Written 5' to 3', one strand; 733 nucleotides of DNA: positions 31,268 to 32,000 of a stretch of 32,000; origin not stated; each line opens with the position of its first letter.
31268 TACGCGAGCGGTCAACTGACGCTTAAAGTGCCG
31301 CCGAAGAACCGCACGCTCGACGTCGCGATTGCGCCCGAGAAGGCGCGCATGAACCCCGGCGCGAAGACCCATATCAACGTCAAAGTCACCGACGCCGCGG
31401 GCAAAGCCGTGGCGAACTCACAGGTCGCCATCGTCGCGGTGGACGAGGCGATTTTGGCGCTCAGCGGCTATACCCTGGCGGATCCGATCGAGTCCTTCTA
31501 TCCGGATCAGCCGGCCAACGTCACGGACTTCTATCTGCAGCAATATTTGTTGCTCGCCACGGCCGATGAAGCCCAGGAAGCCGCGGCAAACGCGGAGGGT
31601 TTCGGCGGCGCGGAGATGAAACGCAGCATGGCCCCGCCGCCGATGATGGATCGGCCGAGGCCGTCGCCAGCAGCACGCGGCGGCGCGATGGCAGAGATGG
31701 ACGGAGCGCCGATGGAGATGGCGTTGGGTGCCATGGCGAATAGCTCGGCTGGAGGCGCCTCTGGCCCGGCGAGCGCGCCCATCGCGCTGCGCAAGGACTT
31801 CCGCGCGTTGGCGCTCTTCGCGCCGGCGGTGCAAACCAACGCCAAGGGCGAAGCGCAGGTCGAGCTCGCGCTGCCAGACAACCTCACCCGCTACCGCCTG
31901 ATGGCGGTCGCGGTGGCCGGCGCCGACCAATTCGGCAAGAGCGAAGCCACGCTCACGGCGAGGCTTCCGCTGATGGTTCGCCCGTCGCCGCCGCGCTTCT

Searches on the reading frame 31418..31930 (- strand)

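Call 62: search_protein_families(library=pfam, proteins=[window:31418-31930:-], max_evalue=1)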
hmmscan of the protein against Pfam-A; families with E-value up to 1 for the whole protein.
window:31418-31930:- (170 aa): 1 family
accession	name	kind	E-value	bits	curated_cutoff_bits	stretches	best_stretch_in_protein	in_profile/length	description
PF07093.16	SGT1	-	0.19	10.6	30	1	68-133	188-248/587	SGT1 protein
